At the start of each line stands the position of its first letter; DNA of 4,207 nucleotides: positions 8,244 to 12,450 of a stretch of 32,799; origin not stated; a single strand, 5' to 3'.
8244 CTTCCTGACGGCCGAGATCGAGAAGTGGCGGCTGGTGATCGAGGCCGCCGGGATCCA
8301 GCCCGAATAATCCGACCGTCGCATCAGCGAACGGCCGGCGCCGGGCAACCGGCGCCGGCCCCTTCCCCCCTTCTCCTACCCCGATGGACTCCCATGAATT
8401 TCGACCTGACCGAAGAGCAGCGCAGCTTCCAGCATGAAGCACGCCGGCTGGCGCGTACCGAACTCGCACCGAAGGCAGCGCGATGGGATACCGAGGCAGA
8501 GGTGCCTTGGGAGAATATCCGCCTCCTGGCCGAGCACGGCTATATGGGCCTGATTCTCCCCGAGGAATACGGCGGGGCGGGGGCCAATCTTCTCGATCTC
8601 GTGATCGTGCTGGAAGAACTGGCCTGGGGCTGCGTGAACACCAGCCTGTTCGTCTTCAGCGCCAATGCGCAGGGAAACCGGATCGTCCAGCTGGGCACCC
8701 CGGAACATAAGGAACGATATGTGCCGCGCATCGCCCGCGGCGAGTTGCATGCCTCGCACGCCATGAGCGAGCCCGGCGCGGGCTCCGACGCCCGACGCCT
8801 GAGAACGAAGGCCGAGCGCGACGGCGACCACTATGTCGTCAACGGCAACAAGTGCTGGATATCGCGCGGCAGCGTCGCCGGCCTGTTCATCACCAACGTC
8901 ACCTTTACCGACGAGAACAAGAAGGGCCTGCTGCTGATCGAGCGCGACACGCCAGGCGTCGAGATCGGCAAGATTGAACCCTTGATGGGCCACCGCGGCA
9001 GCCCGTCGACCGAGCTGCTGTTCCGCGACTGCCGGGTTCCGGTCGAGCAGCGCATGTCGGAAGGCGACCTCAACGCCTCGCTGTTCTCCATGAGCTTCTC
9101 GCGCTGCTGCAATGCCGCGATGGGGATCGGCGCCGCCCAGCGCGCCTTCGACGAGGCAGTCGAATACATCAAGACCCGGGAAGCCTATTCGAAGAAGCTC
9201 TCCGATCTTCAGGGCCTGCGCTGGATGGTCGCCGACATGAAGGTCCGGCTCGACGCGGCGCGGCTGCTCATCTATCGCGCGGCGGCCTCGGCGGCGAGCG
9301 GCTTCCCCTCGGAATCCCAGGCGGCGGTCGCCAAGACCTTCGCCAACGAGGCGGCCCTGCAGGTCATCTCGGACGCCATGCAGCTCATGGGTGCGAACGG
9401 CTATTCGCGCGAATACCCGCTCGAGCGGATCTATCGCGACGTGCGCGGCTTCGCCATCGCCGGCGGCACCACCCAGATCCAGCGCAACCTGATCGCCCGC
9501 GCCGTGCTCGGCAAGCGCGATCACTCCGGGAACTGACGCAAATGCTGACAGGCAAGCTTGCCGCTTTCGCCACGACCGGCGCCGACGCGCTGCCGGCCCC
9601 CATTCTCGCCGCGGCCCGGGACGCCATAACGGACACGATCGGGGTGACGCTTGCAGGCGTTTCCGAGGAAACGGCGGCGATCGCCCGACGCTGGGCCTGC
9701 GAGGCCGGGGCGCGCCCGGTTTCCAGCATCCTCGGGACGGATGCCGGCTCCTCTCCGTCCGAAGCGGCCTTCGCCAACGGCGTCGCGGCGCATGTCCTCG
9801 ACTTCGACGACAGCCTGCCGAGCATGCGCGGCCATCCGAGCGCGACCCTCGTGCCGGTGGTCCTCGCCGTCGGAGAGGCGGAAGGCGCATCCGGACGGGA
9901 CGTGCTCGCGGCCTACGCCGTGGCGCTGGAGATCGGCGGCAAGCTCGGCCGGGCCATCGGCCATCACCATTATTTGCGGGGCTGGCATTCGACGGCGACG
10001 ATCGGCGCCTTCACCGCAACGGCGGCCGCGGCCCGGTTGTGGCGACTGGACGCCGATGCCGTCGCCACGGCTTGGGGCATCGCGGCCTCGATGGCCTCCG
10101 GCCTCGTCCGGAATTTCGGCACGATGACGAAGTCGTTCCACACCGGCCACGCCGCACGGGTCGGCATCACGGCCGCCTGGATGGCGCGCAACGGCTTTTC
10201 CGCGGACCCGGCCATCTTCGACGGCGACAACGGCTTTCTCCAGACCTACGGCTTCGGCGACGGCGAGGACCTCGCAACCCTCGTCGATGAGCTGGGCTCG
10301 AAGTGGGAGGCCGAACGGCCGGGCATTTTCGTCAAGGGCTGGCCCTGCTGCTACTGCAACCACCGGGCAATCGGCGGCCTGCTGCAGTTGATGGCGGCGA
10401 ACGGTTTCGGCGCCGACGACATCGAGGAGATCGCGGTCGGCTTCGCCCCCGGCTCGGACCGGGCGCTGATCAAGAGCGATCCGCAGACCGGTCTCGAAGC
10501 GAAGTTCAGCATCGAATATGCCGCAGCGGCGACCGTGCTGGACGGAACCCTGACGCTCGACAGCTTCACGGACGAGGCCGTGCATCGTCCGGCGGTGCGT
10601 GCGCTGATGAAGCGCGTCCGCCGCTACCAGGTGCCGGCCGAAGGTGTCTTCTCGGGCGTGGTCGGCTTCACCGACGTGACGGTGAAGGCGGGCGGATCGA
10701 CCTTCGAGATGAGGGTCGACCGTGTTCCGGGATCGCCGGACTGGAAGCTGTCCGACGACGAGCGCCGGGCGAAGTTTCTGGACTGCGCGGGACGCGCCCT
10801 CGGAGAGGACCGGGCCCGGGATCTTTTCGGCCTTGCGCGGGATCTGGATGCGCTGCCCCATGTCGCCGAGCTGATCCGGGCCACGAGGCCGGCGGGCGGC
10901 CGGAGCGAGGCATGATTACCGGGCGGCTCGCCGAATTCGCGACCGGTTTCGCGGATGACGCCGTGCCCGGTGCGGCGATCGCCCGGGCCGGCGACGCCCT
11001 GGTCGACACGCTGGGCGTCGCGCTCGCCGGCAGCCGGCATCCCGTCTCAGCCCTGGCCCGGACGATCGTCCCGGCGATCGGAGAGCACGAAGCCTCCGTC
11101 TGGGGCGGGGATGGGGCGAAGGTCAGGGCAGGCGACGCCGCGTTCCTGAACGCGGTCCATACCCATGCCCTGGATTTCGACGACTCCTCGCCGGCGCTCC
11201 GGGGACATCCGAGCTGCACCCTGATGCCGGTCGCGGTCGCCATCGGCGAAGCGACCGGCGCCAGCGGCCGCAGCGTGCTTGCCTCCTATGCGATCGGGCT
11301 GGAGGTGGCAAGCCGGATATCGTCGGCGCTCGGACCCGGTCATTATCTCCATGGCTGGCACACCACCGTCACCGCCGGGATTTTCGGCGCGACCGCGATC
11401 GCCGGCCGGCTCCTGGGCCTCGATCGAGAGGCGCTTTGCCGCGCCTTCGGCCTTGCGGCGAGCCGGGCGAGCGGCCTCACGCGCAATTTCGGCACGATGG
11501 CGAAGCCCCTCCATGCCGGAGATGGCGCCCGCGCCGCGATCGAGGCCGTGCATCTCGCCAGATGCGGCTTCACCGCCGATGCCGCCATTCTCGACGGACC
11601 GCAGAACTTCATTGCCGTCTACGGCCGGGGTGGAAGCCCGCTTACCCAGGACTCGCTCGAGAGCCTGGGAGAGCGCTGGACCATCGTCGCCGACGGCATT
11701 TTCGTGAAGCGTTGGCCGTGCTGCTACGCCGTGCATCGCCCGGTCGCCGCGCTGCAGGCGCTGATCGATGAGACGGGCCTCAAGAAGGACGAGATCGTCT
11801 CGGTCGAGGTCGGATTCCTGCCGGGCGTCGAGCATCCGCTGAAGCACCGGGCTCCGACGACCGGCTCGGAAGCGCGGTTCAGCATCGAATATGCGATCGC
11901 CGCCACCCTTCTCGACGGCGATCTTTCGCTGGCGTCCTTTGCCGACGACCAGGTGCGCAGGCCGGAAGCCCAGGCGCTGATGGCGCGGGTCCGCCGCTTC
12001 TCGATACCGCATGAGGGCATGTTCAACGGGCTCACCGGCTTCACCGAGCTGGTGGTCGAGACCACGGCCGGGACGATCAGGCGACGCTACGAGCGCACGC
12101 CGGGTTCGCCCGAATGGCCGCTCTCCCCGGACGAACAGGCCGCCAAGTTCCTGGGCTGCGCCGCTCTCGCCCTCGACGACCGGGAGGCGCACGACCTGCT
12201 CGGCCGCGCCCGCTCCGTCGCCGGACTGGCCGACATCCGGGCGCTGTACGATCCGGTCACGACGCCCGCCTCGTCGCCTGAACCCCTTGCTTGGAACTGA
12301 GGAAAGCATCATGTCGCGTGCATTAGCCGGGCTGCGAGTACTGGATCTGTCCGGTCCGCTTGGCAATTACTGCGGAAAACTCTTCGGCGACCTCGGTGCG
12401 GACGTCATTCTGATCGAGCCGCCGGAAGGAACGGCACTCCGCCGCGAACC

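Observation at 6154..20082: Twelve-gene translationally coupled operon with a split TTT transporter bracketing PrpD x3, CoA-transferase x2, ACAD, crotonase and PrpF: candidate undescribed carboxylate pathway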

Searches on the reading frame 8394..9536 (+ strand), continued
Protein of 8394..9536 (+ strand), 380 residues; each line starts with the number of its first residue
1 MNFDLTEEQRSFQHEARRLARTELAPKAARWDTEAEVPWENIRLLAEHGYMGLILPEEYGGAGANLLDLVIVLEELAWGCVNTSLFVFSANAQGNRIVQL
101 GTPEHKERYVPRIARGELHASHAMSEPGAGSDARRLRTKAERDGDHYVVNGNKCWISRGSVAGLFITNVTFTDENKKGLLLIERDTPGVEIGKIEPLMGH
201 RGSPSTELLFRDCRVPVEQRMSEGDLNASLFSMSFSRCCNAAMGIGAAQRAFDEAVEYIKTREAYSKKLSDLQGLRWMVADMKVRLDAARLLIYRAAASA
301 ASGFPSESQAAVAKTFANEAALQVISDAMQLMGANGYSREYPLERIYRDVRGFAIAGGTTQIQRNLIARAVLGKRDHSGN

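Call 74: search_dna_similar(query=window:8394-9536:+, collection=plasmids, mode=protein, max_evalue=1e-60, max_rows=30)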
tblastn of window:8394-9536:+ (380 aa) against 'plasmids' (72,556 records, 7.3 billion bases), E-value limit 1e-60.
Records with a match: 441; places in all: 502; records where one place covers at least 80% of the query: 441.
Best place of each record, by identity: <60% 441.
By first word of the organism name: Rhizobium 137; Sinorhizobium 79; Rhodococcus 20; Paracoccus 19; Ralstonia 18; Azospirillum 17; Sphingobium 15; Ensifer 9; Clostridium 7; Streptomyces 5; and 66 more.
By predicted mobility (MOB-suite, as given by PLSDB): non-mobilizable 284; mobilizable 89; conjugative 68.
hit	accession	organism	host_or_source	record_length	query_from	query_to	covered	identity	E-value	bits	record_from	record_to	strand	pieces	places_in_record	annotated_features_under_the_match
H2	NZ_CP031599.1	Roseovarius indicus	pure culture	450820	3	380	99%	42.9%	2e-85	290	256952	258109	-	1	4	acyl-CoA dehydrogenase | acyl-CoA dehydrogenase family protein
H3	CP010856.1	Marinovum algicola DG 898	-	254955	3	373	98%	43.2%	3e-87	295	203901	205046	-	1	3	Acyl-CoA dehydrogenase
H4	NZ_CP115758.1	Paracoccus sp. SCSIO 75233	cell culture,sediment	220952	3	373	98%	43.2%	3e-87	295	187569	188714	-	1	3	acyl-CoA dehydrogenase family protein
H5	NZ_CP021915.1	Sagittula sp. P11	cell culture,sulfidic waters (60 m) ...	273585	3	373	98%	43.2%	3e-87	295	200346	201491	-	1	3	acyl-CoA dehydrogenase family protein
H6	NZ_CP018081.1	Sulfitobacter alexandrii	Alexandrium minutum,cell culture,cell ...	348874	3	373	98%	43.2%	3e-87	295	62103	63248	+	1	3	acyl-CoA dehydrogenase family protein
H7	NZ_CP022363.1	Azospirillum sp. TSH58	single cell,paddy soils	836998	1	378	99%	39.8%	4e-88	297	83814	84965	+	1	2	isobutyryl-CoA dehydrogenase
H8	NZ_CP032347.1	Azospirillum brasilense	soil sample,Agricultural field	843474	1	373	98%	40.2%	3e-87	295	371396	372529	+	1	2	isobutyryl-CoA dehydrogenase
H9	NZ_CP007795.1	Azospirillum argentinense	Triticum aestivum L.,Root,wheat ...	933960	1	373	98%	40.2%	1e-86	293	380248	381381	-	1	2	isobutyryl-CoA dehydrogenase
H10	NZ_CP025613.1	Niveispirillum cyanobacteriorum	sing cell,cyanobacterial aggregates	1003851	1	373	98%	40.2%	1e-81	278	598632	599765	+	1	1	none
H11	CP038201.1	Paracoccus ferrooxidans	single cell,bioreactor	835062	1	375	99%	39.9%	9e-75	259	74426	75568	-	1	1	acyl-CoA dehydrogenase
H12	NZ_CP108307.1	Streptomyces sp. NBC_00015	-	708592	2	375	98%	39.9%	1e-76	264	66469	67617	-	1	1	acyl-CoA dehydrogenase family protein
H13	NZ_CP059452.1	Azospirillum brasilense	Prokaryotes,soil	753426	1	377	99%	39.5%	4e-87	295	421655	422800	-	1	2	isobutyryl-CoA dehydrogenase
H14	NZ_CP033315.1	Azospirillum brasilense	rhizosphere soil of Digitaria ...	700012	1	373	98%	39.9%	1e-86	293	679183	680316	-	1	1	isobutyryl-CoA dehydrogenase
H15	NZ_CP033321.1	Azospirillum brasilense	rhizosphere soil of Cynodon ...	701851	1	373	98%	39.9%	1e-86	293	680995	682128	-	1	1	isobutyryl-CoA dehydrogenase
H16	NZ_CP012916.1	Azospirillum brasilense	Digitaria eriantha,microbe,root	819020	1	373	98%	39.9%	1e-86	293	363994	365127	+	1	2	isobutyryl-CoA dehydrogenase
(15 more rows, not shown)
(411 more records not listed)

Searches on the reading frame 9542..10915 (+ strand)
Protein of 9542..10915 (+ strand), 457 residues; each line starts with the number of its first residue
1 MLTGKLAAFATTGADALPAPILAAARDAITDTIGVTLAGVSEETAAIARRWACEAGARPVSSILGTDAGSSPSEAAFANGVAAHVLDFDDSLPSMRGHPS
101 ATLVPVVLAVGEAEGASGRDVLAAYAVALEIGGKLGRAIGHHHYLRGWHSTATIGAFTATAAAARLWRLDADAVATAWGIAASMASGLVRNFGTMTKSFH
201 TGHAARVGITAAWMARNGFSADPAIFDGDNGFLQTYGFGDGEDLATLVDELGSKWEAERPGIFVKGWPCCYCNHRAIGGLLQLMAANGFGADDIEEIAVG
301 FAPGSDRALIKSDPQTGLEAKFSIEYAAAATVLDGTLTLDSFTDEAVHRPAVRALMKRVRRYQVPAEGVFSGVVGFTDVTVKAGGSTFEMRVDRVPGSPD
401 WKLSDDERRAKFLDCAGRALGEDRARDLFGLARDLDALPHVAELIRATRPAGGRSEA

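Call 7: search_protein_families(library=pfam, proteins=[window:9542-10915:+])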
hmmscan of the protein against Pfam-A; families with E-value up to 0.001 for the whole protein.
window:9542-10915:+ (457 aa): 2 families
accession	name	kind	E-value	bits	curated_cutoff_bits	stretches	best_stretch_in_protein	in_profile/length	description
PF03972.19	MmgE_PrpD_N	-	1.5e-59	201.6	32.1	1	8-237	5-236/244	MmgE/PrpD N-terminal domain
PF19305.4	MmgE_PrpD_C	-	1.5e-30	106.7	32.1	1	267-428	1-164/173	MmgE/PrpD C-terminal domain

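Call 11: search_protein_families(library=ncbifam, proteins=[window:9542-10915:+], max_evalue=1e-10)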
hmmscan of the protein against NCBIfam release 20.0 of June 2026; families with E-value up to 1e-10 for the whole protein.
window:9542-10915:+ (457 aa): 1 family
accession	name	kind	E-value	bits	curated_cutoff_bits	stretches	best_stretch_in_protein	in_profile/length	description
NF042438.1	PrpD_hiGCgrampos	equivalog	5.8e-15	54.9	950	1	27-237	45-256/499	2-methylcitrate dehydratase PrpD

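Call 31: search_solved_structures(query=window:9542-10915:+, max_evalue=0.00001, show_alignments=1)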
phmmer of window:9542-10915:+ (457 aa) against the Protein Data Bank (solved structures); distinct sequences matched with E-value up to 0.00001: 11.
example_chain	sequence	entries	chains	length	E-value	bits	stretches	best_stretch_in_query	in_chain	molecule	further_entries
2hp3_A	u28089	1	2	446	1.4e-113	383.4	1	3-422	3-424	IDS-epimerase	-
2hp0_A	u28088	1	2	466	1.6e-113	383.2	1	3-422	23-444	IDS-epimerase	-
7bra_A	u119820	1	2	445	1.1e-61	212.4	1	14-409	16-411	Bacillus subtilis IRG1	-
7e9d_A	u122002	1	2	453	3.4e-60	207.4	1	14-409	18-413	IRG1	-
7br9_A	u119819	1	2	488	3.6e-41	144.7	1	21-449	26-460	Cis-aconitate decarboxylase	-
6r6t_A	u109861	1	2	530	4.8e-41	144.3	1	21-449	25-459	Cis-aconitate decarboxylase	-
12vt_A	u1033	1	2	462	4.7e-39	137.8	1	21-441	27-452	Cis-aconitate decarboxylase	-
12vw_A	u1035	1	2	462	1.2e-38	136.5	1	21-441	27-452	Cis-aconitate decarboxylase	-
12ux_A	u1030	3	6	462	2.2e-38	135.6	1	21-441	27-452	Cis-aconitate decarboxylase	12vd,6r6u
12vq_A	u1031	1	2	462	3.4e-37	131.6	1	21-441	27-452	Cis-aconitate decarboxylase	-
5mvi_E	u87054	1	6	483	1.3e-06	30.9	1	63-366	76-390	2-methylcitrate dehydratase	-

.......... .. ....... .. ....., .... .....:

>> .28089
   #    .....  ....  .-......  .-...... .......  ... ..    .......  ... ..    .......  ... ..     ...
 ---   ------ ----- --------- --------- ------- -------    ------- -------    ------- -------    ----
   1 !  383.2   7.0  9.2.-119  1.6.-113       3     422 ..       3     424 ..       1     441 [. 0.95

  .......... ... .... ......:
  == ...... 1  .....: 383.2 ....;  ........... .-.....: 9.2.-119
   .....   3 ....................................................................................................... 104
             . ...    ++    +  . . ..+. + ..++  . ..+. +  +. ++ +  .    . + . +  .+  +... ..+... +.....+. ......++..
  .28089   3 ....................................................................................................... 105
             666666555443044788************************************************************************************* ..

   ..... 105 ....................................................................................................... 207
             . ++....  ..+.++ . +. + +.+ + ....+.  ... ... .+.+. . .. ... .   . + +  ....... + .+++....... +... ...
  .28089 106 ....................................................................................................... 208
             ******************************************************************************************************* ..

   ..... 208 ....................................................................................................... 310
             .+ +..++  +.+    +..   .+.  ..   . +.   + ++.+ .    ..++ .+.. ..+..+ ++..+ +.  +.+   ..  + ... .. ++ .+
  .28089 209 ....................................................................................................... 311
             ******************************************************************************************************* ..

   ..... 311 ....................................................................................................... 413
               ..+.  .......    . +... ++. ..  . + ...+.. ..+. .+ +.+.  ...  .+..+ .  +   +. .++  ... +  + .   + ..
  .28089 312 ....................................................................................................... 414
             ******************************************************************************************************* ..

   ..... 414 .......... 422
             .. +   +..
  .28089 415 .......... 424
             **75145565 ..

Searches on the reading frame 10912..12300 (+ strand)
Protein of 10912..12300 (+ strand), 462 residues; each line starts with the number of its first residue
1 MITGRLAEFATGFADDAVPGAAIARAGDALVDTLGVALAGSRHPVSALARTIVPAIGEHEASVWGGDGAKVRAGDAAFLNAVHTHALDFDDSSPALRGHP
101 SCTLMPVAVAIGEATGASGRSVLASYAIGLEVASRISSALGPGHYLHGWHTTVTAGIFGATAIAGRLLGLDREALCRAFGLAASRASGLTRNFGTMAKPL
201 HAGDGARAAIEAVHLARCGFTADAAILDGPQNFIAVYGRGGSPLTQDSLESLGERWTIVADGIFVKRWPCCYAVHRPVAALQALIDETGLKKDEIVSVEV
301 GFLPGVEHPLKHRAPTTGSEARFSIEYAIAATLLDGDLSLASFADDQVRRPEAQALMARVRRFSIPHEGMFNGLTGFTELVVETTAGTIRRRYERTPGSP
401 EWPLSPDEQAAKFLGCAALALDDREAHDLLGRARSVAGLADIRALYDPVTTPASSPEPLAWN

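Call 7: search_protein_families(library=pfam, proteins=[window:10912-12300:+])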
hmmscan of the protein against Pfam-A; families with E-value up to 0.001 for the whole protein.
window:10912-12300:+ (462 aa): 2 families
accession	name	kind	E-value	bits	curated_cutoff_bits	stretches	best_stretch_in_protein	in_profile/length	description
PF03972.19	MmgE_PrpD_N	-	2.6e-54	184.4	32.1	1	5-241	2-239/244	MmgE/PrpD N-terminal domain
PF19305.4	MmgE_PrpD_C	-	3e-22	79.7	32.1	1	268-426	1-161/173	MmgE/PrpD C-terminal domain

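Call 11: search_protein_families(library=ncbifam, proteins=[window:10912-12300:+], max_evalue=1e-10)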
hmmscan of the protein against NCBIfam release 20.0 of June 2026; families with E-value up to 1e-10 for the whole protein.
window:10912-12300:+ (462 aa): 0 families

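Call 32: search_solved_structures(query=window:10912-12300:+, max_evalue=0.00001, show_alignments=1)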
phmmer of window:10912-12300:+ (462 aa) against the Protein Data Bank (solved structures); distinct sequences matched with E-value up to 0.00001: 10.
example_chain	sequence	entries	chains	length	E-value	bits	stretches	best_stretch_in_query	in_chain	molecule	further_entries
2hp3_A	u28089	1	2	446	9.8e-110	370.6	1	2-437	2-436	IDS-epimerase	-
2hp0_A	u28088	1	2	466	1.2e-109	370.4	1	2-437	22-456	IDS-epimerase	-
7bra_A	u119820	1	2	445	1.6e-51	178.7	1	21-348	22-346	Bacillus subtilis IRG1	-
7e9d_A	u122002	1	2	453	4.8e-50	173.8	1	21-348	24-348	IRG1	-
12ux_A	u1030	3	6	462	4.2e-39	137.8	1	21-441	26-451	Cis-aconitate decarboxylase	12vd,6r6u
12vt_A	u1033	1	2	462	8.8e-39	136.7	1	21-441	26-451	Cis-aconitate decarboxylase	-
12vw_A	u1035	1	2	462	2.9e-38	135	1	21-441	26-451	Cis-aconitate decarboxylase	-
12vq_A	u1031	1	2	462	5.9e-38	134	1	21-441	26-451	Cis-aconitate decarboxylase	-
7br9_A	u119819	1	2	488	2.2e-36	128.8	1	19-432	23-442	Cis-aconitate decarboxylase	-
6r6t_A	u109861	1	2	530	3e-36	128.4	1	19-431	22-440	Cis-aconitate decarboxylase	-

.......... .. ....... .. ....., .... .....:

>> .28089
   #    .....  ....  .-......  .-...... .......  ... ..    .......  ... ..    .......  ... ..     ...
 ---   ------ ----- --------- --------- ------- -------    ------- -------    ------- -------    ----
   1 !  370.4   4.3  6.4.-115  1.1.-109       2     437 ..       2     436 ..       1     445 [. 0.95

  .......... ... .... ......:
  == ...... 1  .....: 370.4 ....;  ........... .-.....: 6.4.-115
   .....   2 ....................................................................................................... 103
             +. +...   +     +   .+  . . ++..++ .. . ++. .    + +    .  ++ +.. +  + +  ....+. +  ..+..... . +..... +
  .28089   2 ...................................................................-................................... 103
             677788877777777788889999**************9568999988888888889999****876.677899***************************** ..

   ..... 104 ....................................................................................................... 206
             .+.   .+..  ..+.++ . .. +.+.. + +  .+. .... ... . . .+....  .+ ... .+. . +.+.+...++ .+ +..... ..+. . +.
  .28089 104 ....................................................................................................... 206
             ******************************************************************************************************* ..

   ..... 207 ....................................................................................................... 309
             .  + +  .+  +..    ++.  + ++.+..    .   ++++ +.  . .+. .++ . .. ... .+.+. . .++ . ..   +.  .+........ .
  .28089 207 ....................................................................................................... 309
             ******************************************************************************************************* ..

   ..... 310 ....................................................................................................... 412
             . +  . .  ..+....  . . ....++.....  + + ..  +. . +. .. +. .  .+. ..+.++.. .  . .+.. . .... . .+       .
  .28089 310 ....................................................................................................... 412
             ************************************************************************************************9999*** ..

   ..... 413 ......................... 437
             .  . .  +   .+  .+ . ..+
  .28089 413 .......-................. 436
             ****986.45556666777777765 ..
